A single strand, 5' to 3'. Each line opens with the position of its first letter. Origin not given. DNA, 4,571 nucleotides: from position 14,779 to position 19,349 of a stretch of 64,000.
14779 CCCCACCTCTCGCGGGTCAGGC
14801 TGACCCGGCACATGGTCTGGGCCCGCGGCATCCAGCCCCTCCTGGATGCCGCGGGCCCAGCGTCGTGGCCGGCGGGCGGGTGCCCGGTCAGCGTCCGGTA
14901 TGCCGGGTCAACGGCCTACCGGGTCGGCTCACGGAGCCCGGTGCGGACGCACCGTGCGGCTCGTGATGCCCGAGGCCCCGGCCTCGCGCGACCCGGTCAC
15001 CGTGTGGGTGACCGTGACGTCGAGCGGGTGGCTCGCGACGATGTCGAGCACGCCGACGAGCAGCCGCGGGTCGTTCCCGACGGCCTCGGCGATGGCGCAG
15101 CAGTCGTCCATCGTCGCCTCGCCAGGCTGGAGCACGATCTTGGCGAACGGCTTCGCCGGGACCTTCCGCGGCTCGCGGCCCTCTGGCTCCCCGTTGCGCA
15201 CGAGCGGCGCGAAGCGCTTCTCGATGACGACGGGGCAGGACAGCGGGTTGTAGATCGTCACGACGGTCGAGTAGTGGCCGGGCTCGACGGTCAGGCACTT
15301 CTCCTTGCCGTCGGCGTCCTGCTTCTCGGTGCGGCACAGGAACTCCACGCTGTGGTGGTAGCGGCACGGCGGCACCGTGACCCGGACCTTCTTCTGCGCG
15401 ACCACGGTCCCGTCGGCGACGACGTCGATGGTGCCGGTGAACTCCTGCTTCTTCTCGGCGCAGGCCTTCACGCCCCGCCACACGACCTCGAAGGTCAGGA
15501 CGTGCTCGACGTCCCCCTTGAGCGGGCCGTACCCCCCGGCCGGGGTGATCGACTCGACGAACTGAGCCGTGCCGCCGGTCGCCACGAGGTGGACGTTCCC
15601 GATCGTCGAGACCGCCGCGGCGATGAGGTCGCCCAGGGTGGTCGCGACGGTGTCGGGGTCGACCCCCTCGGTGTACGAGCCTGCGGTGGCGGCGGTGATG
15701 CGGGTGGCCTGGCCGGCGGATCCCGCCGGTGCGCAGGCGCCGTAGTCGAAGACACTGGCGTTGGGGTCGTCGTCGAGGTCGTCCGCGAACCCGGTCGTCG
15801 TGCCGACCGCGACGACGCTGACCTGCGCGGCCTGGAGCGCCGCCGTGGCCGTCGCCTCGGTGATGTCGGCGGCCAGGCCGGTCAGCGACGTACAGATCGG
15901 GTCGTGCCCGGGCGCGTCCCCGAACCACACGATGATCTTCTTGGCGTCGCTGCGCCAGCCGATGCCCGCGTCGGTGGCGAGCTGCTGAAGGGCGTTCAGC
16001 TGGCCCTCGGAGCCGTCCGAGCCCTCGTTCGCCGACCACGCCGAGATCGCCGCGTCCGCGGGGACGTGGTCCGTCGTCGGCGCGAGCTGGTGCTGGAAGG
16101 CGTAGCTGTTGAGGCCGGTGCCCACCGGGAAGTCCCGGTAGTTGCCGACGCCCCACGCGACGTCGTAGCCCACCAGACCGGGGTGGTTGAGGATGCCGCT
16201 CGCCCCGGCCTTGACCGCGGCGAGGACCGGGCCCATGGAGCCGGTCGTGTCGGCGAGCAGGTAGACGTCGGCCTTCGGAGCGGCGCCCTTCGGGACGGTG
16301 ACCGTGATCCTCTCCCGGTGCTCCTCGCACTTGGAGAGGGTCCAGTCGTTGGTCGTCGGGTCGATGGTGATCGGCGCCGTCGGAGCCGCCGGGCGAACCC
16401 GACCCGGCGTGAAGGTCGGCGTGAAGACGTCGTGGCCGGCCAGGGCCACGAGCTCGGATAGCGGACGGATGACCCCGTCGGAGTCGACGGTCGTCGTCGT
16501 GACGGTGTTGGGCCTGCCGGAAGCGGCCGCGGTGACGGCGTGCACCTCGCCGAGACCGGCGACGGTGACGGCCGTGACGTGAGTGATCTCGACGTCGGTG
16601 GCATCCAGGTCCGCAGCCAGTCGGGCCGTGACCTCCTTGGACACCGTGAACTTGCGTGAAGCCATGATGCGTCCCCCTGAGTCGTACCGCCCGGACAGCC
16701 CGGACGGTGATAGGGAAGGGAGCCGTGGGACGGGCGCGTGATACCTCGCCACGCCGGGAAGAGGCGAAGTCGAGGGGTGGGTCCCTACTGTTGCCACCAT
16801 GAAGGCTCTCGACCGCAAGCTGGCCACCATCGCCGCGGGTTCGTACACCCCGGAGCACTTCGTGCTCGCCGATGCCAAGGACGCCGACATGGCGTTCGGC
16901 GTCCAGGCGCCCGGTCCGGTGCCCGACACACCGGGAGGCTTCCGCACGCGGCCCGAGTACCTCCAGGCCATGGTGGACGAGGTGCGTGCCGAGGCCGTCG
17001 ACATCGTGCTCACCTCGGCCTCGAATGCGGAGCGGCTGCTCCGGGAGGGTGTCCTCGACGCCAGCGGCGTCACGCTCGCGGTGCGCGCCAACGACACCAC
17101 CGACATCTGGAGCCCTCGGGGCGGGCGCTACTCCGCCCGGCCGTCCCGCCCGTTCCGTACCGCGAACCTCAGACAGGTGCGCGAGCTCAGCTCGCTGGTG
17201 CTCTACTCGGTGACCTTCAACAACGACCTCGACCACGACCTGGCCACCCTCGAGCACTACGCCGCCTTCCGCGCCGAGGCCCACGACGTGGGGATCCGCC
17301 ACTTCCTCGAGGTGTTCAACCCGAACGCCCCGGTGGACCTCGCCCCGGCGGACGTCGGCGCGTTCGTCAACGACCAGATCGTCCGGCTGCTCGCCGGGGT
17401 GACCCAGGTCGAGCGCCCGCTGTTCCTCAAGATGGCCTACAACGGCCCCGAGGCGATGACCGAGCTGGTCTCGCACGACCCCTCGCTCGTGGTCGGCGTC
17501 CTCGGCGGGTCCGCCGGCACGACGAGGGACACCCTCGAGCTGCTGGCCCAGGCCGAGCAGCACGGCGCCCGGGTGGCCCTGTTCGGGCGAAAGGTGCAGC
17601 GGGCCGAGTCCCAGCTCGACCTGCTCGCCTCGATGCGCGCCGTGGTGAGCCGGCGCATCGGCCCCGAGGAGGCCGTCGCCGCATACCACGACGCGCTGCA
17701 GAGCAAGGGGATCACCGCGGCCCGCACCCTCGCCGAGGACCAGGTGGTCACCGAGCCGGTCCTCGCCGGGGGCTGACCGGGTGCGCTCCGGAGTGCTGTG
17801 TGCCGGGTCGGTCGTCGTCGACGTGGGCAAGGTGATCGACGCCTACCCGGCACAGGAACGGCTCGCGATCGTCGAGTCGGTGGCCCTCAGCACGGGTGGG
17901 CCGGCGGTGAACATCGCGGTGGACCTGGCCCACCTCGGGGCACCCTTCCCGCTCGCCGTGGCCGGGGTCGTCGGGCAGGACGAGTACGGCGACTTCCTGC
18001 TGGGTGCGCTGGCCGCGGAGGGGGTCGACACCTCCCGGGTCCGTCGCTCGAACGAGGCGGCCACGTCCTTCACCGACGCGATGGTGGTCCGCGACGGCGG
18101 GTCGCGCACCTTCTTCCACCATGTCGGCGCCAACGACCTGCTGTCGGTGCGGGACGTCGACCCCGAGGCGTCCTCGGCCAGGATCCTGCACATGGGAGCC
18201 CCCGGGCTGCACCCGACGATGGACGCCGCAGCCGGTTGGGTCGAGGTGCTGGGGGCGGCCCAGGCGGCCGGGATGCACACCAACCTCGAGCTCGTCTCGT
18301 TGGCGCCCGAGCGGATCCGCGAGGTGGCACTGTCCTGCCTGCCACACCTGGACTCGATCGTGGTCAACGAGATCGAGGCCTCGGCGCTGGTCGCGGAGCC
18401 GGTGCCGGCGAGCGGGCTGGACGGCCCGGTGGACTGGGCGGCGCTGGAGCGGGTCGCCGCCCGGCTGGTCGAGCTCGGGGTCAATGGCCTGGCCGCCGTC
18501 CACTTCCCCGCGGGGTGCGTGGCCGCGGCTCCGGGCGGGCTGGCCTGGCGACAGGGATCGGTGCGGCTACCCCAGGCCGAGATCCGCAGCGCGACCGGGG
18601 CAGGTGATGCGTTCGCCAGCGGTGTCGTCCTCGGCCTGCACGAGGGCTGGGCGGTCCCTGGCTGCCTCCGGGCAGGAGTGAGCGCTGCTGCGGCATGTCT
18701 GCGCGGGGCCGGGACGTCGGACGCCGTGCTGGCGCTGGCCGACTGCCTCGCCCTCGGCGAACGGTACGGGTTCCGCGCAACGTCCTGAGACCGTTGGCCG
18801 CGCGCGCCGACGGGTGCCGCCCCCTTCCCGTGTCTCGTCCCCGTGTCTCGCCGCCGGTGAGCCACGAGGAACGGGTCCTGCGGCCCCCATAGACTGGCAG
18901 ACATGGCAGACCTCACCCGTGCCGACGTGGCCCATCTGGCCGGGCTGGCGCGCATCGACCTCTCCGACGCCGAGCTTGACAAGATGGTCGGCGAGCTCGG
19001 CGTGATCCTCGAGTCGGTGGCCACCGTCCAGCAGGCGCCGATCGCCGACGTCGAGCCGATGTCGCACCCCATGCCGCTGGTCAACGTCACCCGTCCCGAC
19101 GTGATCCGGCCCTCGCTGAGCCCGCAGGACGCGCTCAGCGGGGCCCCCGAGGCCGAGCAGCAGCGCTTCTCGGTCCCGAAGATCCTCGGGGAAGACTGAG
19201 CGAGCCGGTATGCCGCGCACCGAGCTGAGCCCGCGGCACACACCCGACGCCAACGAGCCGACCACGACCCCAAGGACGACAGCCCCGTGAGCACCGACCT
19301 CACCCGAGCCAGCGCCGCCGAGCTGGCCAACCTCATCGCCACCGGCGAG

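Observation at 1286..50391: Hyper-abundant 8-mer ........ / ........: about 39 exact copies in 50 kb, frame-independent, intergenic-enriched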

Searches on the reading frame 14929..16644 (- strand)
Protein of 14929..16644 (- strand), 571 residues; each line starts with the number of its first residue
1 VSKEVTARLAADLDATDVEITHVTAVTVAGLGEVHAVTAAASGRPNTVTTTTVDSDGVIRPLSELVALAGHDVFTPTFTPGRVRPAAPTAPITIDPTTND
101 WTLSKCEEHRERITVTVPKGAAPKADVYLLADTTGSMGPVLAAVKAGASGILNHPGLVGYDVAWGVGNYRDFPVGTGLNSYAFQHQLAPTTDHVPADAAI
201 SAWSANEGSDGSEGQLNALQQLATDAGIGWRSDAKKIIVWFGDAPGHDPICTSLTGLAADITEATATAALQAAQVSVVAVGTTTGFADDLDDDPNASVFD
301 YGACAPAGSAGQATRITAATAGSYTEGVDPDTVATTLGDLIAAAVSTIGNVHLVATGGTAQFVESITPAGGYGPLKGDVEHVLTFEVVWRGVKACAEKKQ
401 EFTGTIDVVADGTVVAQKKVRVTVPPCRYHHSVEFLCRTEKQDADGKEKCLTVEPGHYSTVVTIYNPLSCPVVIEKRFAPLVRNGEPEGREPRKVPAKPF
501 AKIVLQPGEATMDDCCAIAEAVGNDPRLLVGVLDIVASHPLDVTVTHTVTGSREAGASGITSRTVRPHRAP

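Call 23: search_protein_families(library=pfam, proteins=[window:14929-16644:-], max_evalue=0.00001)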
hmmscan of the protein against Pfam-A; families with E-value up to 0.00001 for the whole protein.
window:14929-16644:- (571 aa): 1 family
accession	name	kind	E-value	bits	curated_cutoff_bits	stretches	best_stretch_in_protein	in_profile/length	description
PF00362.24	Integrin_beta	-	3.2e-07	30.8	24.8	0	179-257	79-158/248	Integrin beta chain VWA domain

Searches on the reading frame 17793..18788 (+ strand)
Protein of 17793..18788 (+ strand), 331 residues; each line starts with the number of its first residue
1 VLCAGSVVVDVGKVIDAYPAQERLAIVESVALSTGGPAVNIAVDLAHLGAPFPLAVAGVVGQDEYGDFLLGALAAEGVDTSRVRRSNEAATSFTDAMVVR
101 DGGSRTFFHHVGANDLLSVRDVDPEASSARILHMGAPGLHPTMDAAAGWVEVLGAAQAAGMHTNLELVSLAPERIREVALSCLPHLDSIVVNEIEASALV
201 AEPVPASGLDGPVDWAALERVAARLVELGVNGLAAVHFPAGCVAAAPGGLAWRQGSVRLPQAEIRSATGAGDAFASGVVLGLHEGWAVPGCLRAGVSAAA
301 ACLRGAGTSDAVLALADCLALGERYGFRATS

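Call 23: search_protein_families(library=pfam, proteins=[window:17793-18788:+], max_evalue=0.00001)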
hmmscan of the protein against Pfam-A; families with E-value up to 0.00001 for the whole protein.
window:17793-18788:+ (331 aa): 1 family
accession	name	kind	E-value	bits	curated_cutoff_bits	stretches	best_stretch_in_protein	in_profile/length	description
PF00294.29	PfkB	-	1.4e-35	123.5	25.8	1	11-310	7-297/302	pfkB family carbohydrate kinase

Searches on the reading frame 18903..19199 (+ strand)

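Call 23: search_protein_families(library=pfam, proteins=[window:18903-19199:+], max_evalue=0.00001)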
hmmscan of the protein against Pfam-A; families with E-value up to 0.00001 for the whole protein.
window:18903-19199:+ (98 aa): 1 family
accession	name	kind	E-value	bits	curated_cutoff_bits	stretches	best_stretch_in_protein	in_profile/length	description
PF02686.20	GatC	-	2.1e-17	63.5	23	1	20-91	1-66/66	Glu-tRNAGln amidotransferase C subunit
